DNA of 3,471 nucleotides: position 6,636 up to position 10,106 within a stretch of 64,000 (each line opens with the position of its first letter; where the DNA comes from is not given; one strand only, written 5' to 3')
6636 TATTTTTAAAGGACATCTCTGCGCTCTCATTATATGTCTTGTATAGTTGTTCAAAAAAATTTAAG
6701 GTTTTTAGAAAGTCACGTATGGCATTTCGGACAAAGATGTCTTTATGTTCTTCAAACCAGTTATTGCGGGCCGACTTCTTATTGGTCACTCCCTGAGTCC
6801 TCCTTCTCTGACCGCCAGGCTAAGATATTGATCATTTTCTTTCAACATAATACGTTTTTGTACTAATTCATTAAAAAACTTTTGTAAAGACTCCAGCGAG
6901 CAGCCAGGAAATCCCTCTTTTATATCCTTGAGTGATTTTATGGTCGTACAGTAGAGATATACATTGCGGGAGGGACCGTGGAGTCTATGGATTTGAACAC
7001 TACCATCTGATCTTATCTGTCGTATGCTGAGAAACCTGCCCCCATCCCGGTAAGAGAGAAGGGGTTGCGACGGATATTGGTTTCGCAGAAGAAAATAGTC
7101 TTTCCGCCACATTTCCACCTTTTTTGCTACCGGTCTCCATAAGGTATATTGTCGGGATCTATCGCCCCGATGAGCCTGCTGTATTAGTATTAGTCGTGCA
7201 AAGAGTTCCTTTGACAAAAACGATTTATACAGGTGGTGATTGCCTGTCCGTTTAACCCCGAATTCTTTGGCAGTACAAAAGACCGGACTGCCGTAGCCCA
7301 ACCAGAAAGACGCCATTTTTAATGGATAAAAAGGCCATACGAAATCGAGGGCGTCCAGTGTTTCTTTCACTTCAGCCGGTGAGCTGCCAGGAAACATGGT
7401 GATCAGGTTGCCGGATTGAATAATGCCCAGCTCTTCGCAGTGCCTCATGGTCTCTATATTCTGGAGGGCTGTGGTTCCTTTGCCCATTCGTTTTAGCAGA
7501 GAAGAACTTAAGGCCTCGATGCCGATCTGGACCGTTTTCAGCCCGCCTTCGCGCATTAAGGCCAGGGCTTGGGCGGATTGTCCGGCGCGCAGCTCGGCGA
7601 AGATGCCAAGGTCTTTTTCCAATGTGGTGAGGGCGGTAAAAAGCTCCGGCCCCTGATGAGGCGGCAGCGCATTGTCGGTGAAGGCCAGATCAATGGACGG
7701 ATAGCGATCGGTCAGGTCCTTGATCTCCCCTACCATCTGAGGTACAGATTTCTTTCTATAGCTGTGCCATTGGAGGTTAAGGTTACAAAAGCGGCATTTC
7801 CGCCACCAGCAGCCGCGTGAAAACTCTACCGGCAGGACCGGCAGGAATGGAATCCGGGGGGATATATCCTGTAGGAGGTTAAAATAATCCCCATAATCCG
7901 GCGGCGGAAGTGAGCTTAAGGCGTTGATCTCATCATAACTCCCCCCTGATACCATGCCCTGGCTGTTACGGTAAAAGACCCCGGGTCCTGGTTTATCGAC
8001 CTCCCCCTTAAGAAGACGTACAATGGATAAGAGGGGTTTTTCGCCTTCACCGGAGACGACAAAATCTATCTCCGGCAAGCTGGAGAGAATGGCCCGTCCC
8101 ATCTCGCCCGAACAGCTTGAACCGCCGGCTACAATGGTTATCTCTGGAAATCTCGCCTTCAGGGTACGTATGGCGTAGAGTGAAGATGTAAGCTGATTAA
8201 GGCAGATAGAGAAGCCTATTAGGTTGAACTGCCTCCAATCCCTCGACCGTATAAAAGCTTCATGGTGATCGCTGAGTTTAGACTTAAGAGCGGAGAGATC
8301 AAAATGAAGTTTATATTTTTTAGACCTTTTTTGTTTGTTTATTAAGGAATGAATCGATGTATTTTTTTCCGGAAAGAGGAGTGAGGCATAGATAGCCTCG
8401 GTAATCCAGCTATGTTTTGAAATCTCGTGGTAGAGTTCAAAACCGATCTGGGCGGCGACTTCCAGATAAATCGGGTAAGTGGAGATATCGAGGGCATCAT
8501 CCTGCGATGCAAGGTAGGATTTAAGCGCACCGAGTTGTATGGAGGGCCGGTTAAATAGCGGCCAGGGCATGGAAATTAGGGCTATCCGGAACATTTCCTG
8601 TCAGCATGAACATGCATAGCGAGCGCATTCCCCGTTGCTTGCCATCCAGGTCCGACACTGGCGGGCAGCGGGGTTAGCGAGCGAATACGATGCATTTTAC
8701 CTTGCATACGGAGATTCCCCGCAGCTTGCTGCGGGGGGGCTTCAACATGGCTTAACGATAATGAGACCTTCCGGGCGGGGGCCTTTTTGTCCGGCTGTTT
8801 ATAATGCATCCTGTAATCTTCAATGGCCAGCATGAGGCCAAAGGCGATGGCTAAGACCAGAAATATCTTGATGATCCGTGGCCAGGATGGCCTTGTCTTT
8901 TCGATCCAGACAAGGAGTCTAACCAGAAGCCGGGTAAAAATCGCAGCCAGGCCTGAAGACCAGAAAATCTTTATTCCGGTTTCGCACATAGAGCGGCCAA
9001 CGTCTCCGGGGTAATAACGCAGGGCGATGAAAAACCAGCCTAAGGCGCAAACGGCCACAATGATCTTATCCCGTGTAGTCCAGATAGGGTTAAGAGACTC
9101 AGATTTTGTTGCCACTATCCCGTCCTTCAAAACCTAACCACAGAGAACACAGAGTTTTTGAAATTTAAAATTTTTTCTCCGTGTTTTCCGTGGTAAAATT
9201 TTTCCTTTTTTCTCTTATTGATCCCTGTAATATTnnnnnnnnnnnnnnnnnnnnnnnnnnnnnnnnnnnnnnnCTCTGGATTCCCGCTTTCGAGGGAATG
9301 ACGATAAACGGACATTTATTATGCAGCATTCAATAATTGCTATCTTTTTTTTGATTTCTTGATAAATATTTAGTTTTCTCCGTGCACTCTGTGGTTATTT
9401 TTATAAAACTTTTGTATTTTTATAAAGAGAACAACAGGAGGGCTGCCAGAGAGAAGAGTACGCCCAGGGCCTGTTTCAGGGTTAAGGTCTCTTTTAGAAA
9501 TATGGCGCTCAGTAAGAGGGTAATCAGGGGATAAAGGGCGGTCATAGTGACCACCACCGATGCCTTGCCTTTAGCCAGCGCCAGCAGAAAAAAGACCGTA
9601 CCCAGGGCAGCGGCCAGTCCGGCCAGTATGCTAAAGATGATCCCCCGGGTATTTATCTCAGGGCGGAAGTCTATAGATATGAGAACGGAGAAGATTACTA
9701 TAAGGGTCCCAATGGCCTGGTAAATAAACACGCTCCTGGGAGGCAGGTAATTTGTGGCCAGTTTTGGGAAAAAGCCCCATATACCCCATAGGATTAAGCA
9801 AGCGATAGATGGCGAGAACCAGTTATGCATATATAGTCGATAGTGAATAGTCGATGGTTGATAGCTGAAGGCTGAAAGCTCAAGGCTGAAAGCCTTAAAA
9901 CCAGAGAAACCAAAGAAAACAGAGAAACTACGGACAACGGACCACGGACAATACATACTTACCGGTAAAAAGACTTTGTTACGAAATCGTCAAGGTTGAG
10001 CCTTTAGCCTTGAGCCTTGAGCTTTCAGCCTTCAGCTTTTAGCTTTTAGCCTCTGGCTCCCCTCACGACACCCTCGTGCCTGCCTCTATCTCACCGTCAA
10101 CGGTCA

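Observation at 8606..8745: A-family intergenic hairpin repeats with a conserved scaffold, variable complementary apical stems and a nested insert with direct-repeat flanks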

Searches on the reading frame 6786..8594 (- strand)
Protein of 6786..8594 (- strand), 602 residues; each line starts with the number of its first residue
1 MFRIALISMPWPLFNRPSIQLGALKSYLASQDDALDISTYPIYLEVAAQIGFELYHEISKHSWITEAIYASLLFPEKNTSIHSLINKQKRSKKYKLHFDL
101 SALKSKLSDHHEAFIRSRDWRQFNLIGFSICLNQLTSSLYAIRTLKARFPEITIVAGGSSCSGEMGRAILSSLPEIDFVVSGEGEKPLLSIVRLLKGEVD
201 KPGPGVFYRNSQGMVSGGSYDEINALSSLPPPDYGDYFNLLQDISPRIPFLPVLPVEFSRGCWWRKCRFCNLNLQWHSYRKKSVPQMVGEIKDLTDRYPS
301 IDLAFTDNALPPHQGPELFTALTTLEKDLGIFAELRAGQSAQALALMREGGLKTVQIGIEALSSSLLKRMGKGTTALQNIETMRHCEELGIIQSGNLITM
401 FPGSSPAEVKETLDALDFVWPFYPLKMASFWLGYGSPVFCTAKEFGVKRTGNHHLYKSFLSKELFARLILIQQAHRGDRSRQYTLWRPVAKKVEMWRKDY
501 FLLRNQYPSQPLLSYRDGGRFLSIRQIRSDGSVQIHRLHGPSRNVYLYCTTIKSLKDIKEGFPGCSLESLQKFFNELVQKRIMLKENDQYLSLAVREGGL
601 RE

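Call 18: search_protein_families(library=pfam, proteins=[window:6786-8594:-])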
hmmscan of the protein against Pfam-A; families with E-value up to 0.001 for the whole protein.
window:6786-8594:- (602 aa): 2 families
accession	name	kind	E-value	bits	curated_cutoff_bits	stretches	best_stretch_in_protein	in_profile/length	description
PF04055.27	Radical_SAM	-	8.8e-16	59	29.5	1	256-415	1-165/166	Radical SAM superfamily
PF02310.24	B12-binding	-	6.6e-06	26.4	32.1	1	111-189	40-118/121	B12 binding domain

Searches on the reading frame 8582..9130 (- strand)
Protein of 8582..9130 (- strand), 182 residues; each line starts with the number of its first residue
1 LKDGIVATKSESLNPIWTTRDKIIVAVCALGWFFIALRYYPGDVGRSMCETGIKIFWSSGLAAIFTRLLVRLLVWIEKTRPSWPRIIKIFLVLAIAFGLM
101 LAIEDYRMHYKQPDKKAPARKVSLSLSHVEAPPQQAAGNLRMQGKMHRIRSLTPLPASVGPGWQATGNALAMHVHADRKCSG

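Call 18: search_protein_families(library=pfam, proteins=[window:8582-9130:-])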
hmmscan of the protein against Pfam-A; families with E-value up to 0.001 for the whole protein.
window:8582-9130:- (182 aa): 1 family
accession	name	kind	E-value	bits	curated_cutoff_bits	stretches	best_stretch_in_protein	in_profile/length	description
PF13567.11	DUF4131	-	4.7e-05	23.6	31.6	1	58-152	11-94/165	Domain of unknown function (DUF4131)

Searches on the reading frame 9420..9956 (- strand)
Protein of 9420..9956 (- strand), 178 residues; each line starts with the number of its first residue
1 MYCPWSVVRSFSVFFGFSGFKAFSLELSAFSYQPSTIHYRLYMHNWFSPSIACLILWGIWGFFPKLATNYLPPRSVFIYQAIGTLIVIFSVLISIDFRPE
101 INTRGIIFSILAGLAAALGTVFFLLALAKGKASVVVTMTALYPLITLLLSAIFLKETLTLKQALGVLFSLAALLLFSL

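Call 18: search_protein_families(library=pfam, proteins=[window:9420-9956:-])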
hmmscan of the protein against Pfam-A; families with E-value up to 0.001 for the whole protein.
window:9420-9956:- (178 aa): 2 families
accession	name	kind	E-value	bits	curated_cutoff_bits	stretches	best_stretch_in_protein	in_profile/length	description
PF00892.27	EamA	-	5.6e-17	62.7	28.2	1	52-177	9-134/135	EamA-like transporter family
PF03151.22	TPT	-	4.4e-05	23.4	30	1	80-167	39-126/291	Triose-phosphate Transporter family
